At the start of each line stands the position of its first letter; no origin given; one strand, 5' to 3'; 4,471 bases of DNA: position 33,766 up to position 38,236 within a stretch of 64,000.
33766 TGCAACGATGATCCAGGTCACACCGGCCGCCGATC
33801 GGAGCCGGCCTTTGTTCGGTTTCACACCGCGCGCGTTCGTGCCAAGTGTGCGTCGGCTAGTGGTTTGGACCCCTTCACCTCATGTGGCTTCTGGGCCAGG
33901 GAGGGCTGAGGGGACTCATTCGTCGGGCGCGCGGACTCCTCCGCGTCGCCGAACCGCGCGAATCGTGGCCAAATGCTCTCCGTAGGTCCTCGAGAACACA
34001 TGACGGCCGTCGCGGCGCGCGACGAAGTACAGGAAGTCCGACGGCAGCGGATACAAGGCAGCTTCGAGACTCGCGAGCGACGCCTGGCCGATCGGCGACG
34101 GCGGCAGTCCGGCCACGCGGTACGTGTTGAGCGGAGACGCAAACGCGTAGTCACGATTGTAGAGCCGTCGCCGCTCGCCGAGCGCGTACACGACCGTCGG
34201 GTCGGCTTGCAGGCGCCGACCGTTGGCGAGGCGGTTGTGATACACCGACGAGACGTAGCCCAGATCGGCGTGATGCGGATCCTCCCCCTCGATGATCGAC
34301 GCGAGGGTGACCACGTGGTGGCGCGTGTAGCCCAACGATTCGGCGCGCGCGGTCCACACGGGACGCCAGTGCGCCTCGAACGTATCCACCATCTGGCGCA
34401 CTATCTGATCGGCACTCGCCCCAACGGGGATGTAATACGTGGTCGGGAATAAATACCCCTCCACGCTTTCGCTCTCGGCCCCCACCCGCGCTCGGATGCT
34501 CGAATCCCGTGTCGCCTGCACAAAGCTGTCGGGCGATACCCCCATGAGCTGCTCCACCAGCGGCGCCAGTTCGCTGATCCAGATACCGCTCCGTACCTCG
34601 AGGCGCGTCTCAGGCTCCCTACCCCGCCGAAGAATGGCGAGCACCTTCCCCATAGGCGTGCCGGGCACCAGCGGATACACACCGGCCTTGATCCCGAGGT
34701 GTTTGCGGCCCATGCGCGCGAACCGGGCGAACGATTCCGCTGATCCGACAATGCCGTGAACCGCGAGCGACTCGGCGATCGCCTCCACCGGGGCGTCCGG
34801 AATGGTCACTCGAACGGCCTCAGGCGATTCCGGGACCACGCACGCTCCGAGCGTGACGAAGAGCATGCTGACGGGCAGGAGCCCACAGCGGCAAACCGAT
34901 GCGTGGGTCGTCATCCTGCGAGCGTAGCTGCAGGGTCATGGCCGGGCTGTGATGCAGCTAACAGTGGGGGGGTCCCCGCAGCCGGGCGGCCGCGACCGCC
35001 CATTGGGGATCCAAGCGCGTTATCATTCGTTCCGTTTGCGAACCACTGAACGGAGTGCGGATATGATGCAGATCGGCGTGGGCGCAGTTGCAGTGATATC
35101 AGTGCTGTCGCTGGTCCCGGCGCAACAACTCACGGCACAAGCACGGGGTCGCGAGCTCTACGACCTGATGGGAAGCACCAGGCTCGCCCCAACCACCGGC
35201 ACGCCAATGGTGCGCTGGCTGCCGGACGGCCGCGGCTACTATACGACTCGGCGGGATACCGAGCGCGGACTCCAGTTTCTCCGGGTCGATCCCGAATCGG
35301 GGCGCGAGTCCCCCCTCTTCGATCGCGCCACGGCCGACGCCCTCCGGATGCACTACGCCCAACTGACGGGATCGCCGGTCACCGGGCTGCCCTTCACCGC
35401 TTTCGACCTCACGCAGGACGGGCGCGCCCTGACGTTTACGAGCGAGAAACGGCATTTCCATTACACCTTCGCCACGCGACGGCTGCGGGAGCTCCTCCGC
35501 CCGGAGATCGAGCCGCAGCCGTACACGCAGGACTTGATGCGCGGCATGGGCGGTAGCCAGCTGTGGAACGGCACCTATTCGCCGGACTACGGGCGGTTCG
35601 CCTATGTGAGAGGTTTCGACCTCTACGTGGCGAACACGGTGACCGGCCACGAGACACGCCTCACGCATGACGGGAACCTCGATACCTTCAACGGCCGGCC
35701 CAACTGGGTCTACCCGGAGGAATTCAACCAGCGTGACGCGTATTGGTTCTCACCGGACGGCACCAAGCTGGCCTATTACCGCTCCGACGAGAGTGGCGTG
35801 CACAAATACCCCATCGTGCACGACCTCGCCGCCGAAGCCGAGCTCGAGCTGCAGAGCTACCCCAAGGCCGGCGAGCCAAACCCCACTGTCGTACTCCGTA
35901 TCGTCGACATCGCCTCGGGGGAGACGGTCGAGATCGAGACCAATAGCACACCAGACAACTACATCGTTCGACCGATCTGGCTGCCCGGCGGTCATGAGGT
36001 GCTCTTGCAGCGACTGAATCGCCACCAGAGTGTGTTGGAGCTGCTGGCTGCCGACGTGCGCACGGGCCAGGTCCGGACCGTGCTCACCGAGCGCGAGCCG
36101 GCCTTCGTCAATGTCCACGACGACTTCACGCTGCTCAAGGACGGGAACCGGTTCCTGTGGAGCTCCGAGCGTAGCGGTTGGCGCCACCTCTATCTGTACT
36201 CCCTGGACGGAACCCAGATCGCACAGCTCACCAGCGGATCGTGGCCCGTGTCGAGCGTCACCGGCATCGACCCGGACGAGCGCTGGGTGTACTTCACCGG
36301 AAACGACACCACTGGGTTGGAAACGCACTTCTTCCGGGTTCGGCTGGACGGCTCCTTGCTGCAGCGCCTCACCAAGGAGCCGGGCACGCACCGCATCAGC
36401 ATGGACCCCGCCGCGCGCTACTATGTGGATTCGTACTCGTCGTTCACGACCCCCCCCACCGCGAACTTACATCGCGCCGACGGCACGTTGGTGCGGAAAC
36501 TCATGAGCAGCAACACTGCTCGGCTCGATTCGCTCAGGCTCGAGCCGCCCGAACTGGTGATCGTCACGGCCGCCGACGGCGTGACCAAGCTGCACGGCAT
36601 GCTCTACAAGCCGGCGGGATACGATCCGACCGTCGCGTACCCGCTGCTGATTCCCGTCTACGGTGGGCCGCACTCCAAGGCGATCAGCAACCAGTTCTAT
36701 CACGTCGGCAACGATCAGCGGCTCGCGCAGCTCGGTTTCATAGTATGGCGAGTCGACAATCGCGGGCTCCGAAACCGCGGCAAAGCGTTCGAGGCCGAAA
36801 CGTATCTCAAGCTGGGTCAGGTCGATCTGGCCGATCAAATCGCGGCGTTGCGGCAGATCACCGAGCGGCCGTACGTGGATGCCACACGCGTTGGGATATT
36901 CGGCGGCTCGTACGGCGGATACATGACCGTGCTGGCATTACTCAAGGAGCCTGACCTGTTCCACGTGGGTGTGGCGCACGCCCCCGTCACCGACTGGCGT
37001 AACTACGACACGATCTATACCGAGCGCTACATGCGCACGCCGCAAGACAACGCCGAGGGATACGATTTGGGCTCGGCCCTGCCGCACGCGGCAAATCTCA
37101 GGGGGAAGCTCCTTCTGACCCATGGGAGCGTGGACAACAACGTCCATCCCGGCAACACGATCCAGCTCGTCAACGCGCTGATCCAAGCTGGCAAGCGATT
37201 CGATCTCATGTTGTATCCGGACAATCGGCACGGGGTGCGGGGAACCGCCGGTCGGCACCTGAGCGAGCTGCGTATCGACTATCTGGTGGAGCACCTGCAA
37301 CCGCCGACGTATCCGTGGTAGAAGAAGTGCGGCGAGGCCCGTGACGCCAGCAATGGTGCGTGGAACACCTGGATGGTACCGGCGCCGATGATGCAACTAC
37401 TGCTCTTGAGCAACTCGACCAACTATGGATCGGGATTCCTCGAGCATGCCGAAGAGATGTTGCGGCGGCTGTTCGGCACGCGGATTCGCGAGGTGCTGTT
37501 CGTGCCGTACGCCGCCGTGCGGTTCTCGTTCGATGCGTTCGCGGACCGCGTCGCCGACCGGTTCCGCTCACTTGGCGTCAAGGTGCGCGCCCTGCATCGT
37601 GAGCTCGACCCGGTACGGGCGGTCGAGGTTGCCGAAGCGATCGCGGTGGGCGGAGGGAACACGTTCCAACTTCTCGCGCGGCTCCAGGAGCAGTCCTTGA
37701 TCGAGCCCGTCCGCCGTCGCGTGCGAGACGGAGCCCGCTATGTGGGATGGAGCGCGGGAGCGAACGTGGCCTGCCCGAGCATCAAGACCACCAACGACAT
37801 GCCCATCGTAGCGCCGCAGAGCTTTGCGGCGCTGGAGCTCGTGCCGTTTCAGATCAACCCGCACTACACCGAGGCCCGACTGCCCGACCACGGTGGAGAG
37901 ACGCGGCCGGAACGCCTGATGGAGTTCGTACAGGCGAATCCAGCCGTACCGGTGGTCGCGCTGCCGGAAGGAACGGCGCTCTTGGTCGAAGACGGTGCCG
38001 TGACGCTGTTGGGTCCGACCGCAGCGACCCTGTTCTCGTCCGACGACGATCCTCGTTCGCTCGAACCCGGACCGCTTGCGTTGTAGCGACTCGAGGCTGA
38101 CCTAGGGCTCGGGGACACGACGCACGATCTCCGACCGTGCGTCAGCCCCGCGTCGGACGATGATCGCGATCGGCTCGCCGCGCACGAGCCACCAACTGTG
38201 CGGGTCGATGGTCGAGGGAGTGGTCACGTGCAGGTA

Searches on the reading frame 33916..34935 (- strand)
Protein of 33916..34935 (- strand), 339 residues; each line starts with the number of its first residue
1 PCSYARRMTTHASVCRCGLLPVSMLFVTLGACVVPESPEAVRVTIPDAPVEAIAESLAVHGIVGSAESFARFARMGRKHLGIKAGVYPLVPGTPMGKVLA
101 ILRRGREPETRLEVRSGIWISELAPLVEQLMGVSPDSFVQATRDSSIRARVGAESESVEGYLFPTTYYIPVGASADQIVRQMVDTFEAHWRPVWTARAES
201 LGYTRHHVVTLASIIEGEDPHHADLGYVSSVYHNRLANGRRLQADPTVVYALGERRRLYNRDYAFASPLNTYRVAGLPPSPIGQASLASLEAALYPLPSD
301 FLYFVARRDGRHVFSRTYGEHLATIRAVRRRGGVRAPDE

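Call 38: search_protein_families(library=pfam, proteins=[window:33916-34935:-], max_evalue=0.0001)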
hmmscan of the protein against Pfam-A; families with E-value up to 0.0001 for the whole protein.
window:33916-34935:- (339 aa): 1 family
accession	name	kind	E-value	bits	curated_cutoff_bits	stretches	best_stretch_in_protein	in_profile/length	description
PF02618.21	YceG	-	8.8e-69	232.5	32.4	1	47-326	6-274/275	YceG-like family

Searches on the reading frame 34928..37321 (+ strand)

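Call 38: search_protein_families(library=pfam, proteins=[window:34928-37321:+], max_evalue=0.0001)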
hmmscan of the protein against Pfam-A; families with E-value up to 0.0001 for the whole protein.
window:34928-37321:+ (797 aa): 6 families
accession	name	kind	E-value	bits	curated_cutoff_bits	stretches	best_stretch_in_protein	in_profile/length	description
PF00930.27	DPPIV_N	-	1e-92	311.1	22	1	175-510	15-354/354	Dipeptidyl peptidase IV (DPP IV) N-terminal region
PF00326.27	Peptidase_S9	-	2.7e-55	187.6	22.6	1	597-791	8-211/213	Prolyl oligopeptidase family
PF02129.25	Peptidase_S15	-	6e-09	36.4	23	1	550-706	1-147/262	X-Pro dipeptidyl-peptidase (S15 family)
PF12146.15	Hydrolase_4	-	2.3e-07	30.8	27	0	597-693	25-116/239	Serine aminopeptidase, S33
PF07676.18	PD40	-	3.4e-06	27.3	20.9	0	274-290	16-32/38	WD40-like Beta Propeller Repeat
PF01738.24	DLH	-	3.7e-05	23.8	21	0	598-769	36-187/217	Dienelactone hydrolase family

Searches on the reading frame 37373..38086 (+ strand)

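Call 38: search_protein_families(library=pfam, proteins=[window:37373-38086:+], max_evalue=0.0001)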
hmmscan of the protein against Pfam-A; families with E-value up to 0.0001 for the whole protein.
window:37373-38086:+ (237 aa): 1 family
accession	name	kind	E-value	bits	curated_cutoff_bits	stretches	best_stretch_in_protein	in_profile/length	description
PF03575.23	Peptidase_S51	-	2.2e-61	207.6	23.9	1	9-212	1-205/206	Peptidase family S51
